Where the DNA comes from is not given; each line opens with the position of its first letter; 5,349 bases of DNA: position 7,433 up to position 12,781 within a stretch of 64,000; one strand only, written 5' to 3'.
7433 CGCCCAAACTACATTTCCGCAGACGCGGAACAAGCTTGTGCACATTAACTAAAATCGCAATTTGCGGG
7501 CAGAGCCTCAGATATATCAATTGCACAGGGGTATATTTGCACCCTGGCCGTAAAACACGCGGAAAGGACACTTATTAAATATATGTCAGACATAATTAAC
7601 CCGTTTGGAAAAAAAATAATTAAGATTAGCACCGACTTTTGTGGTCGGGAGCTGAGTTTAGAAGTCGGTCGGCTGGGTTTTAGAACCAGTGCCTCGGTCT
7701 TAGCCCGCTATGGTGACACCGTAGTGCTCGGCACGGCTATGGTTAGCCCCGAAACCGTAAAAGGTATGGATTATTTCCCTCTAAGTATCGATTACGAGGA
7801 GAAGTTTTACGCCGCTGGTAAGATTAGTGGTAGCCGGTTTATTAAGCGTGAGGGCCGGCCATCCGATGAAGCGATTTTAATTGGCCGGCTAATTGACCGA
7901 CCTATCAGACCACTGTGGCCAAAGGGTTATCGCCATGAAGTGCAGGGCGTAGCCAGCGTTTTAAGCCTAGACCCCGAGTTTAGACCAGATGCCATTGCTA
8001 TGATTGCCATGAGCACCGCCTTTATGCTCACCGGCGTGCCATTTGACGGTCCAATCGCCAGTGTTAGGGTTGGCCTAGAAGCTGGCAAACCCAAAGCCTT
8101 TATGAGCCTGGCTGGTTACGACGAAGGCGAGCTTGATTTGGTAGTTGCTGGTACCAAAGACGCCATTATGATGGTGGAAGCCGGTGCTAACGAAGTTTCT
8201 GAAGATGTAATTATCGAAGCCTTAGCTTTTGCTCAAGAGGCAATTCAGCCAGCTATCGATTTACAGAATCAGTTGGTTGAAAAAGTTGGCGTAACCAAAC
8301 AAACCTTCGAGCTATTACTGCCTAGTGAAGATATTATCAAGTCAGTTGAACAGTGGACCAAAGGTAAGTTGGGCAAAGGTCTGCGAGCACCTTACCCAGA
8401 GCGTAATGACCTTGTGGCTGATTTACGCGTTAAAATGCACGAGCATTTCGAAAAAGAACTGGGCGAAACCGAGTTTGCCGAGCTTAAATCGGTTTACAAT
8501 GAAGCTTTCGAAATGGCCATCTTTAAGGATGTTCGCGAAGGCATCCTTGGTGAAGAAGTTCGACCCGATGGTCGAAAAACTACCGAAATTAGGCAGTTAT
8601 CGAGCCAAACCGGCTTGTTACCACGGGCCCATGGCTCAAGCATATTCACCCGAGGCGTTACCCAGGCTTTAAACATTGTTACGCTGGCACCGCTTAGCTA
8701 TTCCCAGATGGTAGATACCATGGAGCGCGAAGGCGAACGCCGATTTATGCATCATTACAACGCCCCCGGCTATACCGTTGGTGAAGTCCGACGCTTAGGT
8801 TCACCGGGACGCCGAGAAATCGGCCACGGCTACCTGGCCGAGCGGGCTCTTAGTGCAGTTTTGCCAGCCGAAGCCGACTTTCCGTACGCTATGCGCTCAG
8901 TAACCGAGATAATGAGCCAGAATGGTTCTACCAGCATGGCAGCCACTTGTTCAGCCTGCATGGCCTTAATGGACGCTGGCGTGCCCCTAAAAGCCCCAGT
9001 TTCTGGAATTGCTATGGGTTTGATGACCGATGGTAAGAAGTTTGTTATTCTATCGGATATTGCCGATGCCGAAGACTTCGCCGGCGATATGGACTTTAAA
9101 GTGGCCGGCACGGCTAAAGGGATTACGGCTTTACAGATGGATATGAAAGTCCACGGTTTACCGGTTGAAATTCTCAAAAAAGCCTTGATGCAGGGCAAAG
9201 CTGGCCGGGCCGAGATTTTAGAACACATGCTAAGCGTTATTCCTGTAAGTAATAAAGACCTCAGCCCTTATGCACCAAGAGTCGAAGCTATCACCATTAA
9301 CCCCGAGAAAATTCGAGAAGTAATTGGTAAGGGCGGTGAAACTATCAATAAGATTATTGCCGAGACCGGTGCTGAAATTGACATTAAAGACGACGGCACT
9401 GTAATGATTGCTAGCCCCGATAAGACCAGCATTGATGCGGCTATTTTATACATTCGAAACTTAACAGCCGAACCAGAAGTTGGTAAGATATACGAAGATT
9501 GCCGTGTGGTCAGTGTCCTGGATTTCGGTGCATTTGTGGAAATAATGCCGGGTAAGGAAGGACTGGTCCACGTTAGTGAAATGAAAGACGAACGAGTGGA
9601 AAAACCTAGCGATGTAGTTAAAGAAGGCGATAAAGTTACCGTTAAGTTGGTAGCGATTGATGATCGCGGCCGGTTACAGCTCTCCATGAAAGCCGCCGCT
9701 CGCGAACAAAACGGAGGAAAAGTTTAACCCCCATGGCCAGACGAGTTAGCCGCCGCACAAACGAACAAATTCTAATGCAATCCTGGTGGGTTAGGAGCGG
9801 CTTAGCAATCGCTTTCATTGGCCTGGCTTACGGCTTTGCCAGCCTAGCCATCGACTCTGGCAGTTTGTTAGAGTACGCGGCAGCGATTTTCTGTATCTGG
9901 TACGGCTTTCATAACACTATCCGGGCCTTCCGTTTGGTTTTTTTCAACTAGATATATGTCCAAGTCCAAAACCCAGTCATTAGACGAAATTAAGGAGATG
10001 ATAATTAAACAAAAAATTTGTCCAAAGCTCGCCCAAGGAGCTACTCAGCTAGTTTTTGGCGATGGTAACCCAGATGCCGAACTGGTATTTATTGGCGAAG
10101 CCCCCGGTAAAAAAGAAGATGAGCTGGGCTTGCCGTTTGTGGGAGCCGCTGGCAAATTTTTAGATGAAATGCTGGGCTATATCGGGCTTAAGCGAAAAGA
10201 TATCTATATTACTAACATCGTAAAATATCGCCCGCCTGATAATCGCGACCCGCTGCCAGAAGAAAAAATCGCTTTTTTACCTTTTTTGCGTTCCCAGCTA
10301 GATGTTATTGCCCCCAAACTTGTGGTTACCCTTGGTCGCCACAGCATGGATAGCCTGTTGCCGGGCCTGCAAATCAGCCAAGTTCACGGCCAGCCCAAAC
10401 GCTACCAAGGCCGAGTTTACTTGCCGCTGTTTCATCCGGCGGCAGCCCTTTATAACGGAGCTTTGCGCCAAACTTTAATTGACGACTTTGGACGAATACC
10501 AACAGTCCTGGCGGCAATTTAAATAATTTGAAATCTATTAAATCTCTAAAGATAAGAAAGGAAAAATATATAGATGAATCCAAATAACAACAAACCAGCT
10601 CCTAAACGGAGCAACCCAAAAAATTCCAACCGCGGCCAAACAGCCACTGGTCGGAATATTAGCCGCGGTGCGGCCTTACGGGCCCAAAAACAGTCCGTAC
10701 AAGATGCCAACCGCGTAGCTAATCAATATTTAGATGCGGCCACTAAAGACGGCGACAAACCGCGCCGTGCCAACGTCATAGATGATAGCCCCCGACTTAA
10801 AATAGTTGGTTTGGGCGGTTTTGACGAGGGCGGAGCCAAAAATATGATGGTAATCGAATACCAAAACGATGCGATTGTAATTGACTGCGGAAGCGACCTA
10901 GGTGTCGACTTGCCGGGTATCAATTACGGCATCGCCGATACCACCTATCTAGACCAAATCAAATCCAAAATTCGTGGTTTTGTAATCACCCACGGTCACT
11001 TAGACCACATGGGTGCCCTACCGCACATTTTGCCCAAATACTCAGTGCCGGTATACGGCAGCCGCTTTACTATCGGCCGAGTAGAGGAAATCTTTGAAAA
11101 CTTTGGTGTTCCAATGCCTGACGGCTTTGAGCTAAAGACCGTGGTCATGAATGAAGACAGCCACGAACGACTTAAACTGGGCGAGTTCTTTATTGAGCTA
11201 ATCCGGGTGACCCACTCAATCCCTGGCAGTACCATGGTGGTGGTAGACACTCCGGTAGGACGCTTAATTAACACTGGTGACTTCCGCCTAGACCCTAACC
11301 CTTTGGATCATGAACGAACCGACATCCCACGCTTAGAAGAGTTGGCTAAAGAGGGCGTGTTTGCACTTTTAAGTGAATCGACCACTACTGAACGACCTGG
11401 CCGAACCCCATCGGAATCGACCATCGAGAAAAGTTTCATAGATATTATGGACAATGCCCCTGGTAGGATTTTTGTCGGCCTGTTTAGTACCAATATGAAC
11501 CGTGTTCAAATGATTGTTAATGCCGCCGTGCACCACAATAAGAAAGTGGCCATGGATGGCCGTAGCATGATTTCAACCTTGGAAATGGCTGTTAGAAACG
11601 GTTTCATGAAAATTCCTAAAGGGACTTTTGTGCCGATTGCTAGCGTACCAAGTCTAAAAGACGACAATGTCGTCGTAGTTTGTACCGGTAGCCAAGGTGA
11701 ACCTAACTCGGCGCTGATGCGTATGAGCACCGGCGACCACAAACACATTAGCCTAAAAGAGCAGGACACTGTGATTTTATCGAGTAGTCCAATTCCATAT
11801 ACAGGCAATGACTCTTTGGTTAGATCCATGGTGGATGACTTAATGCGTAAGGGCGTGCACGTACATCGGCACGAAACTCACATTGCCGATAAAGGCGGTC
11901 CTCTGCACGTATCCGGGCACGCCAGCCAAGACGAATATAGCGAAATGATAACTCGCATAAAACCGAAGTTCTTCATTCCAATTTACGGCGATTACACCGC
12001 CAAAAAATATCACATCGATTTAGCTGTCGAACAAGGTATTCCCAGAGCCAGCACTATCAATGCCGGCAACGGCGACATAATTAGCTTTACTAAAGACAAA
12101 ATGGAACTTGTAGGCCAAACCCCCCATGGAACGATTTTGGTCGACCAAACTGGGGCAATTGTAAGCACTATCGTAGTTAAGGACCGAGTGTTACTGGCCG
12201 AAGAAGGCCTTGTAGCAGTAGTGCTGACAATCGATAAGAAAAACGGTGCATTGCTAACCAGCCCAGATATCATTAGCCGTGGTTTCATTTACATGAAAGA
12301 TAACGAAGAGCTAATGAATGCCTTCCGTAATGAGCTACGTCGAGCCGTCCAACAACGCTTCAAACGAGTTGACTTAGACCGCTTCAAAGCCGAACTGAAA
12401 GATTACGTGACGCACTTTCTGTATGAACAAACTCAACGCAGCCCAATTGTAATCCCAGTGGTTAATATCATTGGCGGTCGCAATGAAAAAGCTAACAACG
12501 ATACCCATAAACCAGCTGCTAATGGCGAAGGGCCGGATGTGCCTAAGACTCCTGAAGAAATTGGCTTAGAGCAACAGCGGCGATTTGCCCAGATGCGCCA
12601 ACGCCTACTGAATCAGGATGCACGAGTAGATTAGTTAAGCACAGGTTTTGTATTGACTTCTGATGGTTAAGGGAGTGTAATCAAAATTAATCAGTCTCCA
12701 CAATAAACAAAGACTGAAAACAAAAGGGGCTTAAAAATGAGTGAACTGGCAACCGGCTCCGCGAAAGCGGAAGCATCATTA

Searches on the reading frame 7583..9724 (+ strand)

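Call 73: search_protein_families(library=pfam, proteins=[window:7583-9724:+], max_evalue=0.00001)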
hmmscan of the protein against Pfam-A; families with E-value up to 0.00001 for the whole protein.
window:7583-9724:+ (714 aa): 4 families
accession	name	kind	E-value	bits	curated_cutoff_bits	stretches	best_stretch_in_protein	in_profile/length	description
PF01138.27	RNase_PH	-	8.5e-45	152.8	25.5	2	335-468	1-130/130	3' exoribonuclease family, domain 1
PF00575.29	S1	-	2.9e-15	56.8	22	1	631-703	2-74/74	S1 RNA binding domain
PF03725.20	RNase_PH_C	-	8.3e-13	48.5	20.8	1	179-220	26-67/67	3' exoribonuclease family, domain 2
PF00013.35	KH_1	-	2.4e-10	40.4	21.5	1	569-625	3-65/66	KH domain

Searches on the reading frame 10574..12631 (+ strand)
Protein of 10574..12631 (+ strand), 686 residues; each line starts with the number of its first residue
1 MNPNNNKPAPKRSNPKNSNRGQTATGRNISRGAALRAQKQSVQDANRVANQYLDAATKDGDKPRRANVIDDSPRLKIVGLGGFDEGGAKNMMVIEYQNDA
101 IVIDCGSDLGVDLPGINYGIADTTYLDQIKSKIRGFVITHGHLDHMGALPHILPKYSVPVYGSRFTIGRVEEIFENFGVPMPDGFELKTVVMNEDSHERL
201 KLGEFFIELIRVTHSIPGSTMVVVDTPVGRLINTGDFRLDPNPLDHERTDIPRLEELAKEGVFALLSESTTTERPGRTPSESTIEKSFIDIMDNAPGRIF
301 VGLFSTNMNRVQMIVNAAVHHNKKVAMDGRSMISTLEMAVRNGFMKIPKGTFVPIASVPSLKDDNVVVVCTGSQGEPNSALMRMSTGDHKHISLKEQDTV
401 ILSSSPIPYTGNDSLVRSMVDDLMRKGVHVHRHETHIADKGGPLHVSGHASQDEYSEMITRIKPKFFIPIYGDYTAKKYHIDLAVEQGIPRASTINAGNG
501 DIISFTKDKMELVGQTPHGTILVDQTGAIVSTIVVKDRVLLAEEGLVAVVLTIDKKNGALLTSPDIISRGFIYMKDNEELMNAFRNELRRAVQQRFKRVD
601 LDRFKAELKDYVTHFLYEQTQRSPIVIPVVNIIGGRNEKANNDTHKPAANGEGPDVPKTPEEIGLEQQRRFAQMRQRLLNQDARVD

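Call 73: search_protein_families(library=pfam, proteins=[window:10574-12631:+], max_evalue=0.00001)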
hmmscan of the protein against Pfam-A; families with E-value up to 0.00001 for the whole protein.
window:10574-12631:+ (686 aa): 5 families
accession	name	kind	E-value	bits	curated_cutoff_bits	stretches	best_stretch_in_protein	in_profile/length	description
PF22505.1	RNase_J_b_CASP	-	7.3e-41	139.3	27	1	297-423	2-126/126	Ribonuclease J, beta-CASP domain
PF17770.6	RNase_J_C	-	1.2e-25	90.8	23.8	1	534-631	1-100/102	Ribonuclease J C-terminal domain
PF00753.33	Lactamase_B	-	4.3e-13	50.1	22.7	1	87-242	4-155/196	Metallo-beta-lactamase superfamily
PF07521.17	RMMBL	-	1.6e-06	28.4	21.6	0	445-489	13-58/63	Zn-dependent metallo-hydrolase RNA specificity domain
PF12706.13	Lactamase_B_2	-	1.7e-06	28.3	27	1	101-236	3-142/200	Beta-lactamase superfamily domain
